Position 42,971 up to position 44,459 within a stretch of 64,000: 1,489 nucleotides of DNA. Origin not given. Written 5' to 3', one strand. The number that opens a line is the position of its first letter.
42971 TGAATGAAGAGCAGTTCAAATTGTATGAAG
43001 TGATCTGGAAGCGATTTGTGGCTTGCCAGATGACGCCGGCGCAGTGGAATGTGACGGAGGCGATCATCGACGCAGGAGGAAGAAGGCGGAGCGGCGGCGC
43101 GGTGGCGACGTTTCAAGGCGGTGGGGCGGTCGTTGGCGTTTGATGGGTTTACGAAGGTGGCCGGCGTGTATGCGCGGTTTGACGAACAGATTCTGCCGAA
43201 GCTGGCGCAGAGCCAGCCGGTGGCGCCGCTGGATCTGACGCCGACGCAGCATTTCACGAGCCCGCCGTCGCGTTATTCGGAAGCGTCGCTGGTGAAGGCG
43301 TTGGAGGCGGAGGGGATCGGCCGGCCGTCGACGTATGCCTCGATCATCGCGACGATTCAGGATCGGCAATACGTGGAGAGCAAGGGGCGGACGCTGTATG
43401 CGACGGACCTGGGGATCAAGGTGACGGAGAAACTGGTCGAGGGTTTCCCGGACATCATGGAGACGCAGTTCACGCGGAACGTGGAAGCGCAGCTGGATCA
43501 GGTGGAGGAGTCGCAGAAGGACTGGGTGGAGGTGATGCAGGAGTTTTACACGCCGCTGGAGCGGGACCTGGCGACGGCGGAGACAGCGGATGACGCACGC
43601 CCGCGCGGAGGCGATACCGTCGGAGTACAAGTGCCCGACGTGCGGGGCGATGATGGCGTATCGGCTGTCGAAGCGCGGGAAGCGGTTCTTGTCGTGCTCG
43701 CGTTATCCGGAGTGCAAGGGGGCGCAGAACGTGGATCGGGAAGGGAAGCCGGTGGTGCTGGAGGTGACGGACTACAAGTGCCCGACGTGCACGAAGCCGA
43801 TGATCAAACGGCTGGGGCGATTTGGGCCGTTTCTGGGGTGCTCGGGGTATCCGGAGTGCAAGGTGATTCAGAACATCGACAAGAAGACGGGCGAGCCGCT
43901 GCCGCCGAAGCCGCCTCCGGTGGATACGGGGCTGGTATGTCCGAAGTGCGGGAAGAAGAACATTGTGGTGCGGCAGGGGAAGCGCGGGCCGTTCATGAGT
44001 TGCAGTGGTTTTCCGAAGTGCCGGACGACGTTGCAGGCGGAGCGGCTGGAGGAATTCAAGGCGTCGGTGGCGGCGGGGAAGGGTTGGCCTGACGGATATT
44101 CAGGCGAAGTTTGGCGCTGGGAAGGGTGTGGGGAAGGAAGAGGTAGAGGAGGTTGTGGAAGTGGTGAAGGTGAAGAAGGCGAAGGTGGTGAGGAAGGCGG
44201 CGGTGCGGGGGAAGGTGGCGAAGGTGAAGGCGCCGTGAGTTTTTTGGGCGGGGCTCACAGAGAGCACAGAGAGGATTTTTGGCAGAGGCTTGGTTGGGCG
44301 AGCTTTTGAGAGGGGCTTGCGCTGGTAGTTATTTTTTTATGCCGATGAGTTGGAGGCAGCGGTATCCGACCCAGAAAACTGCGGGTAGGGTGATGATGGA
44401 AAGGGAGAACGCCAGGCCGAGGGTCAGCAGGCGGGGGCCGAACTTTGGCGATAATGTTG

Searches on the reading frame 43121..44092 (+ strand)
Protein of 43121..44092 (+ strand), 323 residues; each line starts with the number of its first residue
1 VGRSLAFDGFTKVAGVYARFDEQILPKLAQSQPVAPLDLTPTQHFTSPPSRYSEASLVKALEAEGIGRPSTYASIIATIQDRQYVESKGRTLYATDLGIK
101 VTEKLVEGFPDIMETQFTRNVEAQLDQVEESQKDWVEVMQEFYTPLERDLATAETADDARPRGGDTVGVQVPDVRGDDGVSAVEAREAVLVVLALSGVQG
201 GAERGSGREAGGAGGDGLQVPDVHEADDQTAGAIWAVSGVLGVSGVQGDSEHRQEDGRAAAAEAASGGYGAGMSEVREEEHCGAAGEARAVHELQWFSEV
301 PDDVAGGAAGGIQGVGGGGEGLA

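Call 30: search_protein_families(library=pfam, proteins=[window:43121-44092:+], max_evalue=0.01)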
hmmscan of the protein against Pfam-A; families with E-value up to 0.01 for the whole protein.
window:43121-44092:+ (323 aa): 1 family
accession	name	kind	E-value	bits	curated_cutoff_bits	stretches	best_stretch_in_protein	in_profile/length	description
PF01131.25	Topoisom_bac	-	7.7e-40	137.6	35.1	1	2-140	273-411/411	DNA topoisomerase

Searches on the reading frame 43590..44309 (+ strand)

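Call 30: search_protein_families(library=pfam, proteins=[window:43590-44309:+], max_evalue=0.01)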
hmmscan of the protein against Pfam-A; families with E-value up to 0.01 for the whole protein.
window:43590-44309:+ (239 aa): 9 families
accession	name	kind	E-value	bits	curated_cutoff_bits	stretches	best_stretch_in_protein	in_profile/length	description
PF01396.24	Zn_ribbon_Top1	-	3e-38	129.8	32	3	63-98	3-38/39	Topoisomerase DNA binding C4 zinc finger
PF07754.17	HVO_2753_ZBP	-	2.1e-05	24.7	33.2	0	11-27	15-31/46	Small zinc finger protein HVO_2753-like, Zn-binding pocket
PF00301.25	Rubredoxin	-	0.00018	21.9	23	0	7-20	29-42/47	Rubredoxin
PF25164.1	CoiA_N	-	0.00044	20.2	26.3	0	60-77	16-33/50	Competence protein CoiA, N-terminal domain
PF10058.14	Zn_ribbon_10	-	0.0034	17.5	24.2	0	7-21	39-53/54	ER junction formation factor lunapark, zinc ribbon finger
PF15801.11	zf-C6H2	-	0.0042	17.6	30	0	62-73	13-24/47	zf-MYND-like zinc finger, mRNA-binding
PF13248.11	Zn_ribbon_3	-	0.0068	16.3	27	0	116-124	4-11/26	zinc-ribbon domain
PF13465.12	zf-H2C2_2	-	0.0087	16.8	40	0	11-20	13-22/26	Zinc-finger double domain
PF08271.17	Zn_Ribbon_TF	-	0.0093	15.9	29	0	116-133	2-18/43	TFIIB zinc-binding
